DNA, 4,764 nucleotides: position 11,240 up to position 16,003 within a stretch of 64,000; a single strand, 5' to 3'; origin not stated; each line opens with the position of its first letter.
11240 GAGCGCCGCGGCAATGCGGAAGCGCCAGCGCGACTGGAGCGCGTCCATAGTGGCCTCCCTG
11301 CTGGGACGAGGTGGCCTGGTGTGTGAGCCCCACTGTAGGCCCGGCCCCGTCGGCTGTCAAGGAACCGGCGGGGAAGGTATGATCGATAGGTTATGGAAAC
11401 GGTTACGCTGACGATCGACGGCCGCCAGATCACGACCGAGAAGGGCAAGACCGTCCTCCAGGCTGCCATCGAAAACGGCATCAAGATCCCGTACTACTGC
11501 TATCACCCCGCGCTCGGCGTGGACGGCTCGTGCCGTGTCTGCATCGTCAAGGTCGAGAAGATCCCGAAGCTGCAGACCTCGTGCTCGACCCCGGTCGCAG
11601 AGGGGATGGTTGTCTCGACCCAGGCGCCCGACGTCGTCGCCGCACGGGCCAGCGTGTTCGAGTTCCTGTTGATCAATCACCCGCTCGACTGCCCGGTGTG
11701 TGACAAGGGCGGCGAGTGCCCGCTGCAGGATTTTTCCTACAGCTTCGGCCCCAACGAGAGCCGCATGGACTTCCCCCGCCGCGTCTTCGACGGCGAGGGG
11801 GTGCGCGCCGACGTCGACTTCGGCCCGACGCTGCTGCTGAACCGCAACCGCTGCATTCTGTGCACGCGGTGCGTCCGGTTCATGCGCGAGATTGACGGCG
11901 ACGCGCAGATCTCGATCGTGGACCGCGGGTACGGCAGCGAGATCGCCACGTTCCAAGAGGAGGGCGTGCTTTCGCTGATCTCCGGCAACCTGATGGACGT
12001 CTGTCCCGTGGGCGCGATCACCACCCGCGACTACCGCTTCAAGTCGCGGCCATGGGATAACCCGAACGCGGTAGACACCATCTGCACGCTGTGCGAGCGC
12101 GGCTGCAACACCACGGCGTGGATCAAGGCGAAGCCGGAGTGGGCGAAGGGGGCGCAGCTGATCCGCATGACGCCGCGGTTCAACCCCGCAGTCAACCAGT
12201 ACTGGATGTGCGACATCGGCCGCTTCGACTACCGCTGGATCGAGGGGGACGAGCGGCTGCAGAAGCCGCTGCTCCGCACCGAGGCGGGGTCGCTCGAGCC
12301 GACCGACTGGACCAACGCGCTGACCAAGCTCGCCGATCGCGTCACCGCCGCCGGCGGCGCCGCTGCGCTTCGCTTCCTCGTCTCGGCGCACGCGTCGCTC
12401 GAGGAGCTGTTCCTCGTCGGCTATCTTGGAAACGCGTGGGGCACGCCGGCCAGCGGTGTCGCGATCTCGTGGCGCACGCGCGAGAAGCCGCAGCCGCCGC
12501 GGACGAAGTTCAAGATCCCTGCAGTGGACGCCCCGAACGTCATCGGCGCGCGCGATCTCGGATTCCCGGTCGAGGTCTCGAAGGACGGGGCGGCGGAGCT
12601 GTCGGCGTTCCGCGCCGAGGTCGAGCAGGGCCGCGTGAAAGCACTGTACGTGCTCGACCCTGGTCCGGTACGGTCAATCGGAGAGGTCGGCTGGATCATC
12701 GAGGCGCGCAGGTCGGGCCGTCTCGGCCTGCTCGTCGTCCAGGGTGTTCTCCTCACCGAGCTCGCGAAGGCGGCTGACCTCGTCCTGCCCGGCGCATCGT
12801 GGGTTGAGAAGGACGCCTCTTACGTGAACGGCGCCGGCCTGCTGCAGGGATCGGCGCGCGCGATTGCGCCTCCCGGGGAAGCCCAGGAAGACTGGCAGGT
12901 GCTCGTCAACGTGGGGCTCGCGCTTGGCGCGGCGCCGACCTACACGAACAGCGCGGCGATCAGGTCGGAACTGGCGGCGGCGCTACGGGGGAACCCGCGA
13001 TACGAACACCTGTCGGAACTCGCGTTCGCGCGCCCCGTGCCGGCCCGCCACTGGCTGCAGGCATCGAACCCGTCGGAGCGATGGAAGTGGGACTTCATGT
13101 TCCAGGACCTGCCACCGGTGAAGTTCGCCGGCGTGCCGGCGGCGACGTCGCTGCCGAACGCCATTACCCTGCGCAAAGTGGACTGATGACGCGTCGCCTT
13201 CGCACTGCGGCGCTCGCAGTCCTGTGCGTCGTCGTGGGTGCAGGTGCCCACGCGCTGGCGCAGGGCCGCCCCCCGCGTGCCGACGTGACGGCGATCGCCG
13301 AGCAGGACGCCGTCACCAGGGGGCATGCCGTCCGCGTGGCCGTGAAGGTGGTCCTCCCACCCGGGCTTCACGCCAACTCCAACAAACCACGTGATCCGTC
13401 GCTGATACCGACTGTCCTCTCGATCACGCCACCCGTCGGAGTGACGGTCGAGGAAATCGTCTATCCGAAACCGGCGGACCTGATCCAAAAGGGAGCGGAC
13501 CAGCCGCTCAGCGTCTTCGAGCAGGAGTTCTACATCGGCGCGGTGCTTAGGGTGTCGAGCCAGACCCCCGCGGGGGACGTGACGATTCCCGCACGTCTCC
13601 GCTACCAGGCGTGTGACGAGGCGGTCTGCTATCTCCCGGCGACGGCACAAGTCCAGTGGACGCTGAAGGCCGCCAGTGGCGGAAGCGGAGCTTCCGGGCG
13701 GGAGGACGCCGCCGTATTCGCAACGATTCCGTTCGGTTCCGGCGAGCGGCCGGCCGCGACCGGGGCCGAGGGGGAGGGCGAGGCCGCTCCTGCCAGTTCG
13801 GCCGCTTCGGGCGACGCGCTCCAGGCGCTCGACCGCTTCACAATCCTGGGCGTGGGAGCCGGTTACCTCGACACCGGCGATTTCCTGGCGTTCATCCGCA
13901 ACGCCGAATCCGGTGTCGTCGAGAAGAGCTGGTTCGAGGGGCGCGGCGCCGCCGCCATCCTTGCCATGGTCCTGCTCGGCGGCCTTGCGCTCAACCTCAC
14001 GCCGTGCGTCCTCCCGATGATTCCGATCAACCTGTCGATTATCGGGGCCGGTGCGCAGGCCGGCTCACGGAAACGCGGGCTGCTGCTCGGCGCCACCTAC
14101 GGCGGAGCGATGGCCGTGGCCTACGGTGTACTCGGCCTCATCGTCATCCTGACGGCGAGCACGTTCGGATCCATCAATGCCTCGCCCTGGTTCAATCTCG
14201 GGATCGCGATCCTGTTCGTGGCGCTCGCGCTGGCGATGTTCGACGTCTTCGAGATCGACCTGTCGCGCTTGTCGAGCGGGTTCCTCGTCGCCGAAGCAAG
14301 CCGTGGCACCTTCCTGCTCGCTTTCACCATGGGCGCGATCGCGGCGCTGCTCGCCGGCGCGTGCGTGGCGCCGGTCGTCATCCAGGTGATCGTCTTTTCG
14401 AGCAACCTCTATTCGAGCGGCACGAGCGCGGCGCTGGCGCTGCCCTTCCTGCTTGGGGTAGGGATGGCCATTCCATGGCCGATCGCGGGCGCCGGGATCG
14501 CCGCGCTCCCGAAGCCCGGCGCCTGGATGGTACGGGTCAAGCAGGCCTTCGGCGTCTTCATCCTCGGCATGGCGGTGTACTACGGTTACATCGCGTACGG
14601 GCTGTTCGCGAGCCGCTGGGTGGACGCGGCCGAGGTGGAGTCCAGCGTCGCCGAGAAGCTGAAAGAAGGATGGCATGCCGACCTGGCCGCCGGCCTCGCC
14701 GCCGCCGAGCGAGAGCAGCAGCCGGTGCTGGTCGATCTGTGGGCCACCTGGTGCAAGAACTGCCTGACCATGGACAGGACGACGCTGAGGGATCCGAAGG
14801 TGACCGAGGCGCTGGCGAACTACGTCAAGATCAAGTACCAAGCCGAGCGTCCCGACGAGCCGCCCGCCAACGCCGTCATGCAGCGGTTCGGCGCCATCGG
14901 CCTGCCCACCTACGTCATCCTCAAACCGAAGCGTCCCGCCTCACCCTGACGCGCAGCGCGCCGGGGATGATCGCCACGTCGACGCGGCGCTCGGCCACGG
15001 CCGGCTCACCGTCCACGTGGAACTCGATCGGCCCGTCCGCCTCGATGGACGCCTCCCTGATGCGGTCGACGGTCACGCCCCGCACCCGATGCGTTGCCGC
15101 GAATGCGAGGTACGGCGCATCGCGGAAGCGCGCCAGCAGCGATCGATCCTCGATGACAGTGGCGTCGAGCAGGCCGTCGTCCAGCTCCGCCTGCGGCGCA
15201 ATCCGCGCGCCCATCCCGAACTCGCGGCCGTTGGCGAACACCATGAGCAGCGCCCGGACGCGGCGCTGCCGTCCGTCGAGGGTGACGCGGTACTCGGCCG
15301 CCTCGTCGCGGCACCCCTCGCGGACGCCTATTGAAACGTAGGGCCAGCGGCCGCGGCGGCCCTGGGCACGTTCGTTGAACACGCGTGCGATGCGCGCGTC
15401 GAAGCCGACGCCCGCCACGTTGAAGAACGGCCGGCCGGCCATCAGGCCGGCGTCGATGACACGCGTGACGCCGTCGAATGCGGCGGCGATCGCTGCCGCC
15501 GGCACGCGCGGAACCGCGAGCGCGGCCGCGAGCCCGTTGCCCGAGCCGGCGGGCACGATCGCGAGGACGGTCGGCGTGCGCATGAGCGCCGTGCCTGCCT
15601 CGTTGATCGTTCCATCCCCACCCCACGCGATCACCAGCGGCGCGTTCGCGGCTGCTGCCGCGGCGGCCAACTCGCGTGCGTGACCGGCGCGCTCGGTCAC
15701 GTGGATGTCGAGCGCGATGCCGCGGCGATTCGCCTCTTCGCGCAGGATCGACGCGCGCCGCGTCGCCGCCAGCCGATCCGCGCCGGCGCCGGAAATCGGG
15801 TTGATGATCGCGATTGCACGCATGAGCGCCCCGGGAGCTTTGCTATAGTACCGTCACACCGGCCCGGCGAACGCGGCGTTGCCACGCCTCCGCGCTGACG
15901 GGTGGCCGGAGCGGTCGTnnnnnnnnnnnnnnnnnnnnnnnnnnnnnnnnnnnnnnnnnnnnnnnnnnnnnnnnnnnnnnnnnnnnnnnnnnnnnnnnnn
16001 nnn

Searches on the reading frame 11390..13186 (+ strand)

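Call 22: search_protein_families(library=ncbifam, proteins=[window:11390-13186:+], max_evalue=0.00001)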
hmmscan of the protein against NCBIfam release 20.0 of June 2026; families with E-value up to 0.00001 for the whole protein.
window:11390-13186:+ (598 aa): 16 families
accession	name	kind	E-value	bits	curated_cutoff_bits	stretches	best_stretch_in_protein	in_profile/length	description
TIGR01973.1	NuoG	equivalog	7e-127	424.7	470.05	2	7-353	1-332/606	NADH-quinone oxidoreductase subunit NuoG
NF005895.0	PRK07860.1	equivalog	1.4e-102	344.1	802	1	3-326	16-328/811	NADH-quinone oxidoreductase subunit G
NF040763.1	FeFe_hydrog_A6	exception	2.4e-47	161.6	765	1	5-215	1-210/571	NADH-dependent [FeFe] hydrogenase, group A6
NF005745.0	PRK07569.1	equivalog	3.5e-42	144.4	333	1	2-213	1-210/238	bidirectional hydrogenase complex protein HoxU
NF006305.0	PRK08493.1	equivalog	4.5e-42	144.1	591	1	5-283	2-289/819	NADH-quinone oxidoreductase subunit G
TIGR01591.1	Fdh-alpha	equivalog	5.1e-34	117.4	666.25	2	406-532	374-498/672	formate dehydrogenase subunit alpha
NF009454.0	PRK12814.1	equivalog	2.8e-26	92.1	916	1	2-102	1-101/657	putative NADPH-dependent glutamate synthase small subunit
NF040762.1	Hydr_FeFe_Clost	exception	5.5e-26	91.3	900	1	6-213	2-207/572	ferredoxin hydrogenase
NF047855.1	AssmNtatRedNasC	equivalog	3.3e-18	65.3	1100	1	409-535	403-529/708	assimilatory nitrate reductase catalytic subunit NasC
NF010055.0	PRK13532.1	equivalog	4.6e-09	35.1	904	0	411-505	470-565/830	nitrate reductase catalytic subunit NapA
TIGR01706.1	NAPA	equivalog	1.3e-08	33.7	930.55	0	446-505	505-565/830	periplasmic nitrate reductase subunit alpha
TIGR02693.1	arsenite_ox_L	equivalog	2.6e-08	32.3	359.05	1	435-513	497-574/806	arsenate reductase (azurin) large subunit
NF041323.1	Nitr_red_NasA_Halo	equivalog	4e-08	32.3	1000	0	415-531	376-492/673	assimilatory nitrate reductase NasA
TIGR03479.1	DMSO_red_II_alp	subfamily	6.2e-08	31.2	984.75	0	445-507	575-638/913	molybdopterin-dependent oxidoreductase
NF012032.0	PRK15488.1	equivalog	3.7e-07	28.5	694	0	444-520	456-535/759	thiosulfate reductase PhsA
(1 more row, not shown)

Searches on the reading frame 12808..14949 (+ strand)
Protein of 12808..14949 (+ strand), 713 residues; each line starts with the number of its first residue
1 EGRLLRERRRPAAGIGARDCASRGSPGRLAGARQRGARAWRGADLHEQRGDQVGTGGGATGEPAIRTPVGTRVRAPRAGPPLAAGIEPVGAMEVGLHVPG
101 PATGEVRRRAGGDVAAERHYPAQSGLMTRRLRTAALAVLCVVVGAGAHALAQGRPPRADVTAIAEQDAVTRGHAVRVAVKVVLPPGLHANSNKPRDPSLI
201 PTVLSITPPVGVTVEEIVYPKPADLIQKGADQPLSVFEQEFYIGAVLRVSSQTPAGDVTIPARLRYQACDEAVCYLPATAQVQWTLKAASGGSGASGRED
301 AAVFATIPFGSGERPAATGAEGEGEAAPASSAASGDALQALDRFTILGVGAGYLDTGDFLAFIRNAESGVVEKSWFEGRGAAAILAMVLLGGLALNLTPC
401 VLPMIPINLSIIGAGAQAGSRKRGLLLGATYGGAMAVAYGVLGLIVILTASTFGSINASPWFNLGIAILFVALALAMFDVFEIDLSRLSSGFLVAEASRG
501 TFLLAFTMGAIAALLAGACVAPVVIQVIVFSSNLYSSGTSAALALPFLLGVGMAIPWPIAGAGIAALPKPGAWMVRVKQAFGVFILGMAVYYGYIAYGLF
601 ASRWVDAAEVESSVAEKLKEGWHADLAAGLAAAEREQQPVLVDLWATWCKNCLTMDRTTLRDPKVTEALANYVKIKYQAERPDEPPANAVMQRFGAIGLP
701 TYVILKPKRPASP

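Call 22: search_protein_families(library=ncbifam, proteins=[window:12808-14949:+], max_evalue=0.00001)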
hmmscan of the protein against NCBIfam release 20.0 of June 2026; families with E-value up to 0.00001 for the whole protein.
window:12808-14949:+ (713 aa): 2 families
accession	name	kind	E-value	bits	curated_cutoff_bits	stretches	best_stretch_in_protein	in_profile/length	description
NF001419.0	PRK00293.1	subfamily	5.7e-53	180.4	330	2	262-591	115-380/574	protein-disulfide reductase DsbD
NF045694.1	seleno_TsoB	exception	3.8e-39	134.2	805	2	376-592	176-390/572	rhodanese/DsbD fusion-like selenoprotein TsoB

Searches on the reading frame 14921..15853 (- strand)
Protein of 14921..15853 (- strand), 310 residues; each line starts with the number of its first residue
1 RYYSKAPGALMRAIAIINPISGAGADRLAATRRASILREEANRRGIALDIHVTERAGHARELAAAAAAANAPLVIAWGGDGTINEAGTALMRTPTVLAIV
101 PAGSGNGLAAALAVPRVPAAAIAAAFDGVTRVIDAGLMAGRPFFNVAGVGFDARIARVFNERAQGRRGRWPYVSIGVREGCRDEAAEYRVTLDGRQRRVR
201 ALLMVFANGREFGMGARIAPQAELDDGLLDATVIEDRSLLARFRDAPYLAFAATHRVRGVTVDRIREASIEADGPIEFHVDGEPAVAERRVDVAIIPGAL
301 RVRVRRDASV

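Call 46: search_protein_families(library=ncbifam, proteins=[window:14921-15853:-], max_evalue=1e-10)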
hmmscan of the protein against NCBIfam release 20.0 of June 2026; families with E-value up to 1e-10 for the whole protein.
window:14921-15853:- (310 aa): 11 families
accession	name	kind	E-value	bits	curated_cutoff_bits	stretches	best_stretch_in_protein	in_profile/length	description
NF009604.0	PRK13057.1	equivalog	8.8e-41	139.8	274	1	11-304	9-294/302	lipid kinase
NF009602.0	PRK13054.1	equivalog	9e-39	133.3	284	1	41-308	27-296/301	lipid kinase YegS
NF002033.0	PRK00861.1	subfamily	3.4e-38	131.1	293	1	12-306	13-306/328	putative lipid kinase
TIGR00147.1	TIGR00147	subfamily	3.8e-38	131.1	118.65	1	12-304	3-294/296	YegS/Rv2252/BmrU family lipid kinase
TIGR03702.1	lip_kinase_YegS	equivalog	2.3e-32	112.2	387.45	1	41-307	23-291/295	lipid kinase YegS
NF008882.0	PRK11914.1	equivalog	4.6e-32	111.4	302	1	11-305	9-303/306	diacylglycerol kinase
NF009025.0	PRK12361.1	equivalog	5.9e-28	97.4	505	1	12-306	243-541/546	hypothetical protein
NF009874.0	PRK13337.1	equivalog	7.3e-25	87.5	385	1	12-283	4-273/305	diacylglycerol kinase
NF009603.0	PRK13055.1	subfamily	2.2e-21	76.2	342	1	11-240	3-233/335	diacylglycerol kinase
NF009605.0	PRK13059.1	equivalog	1.5e-14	53.7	313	1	70-285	56-273/295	putative lipid kinase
NF040993.1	MamU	equivalog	4.1e-12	46.1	400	1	11-302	1-292/296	lipid kinase MamU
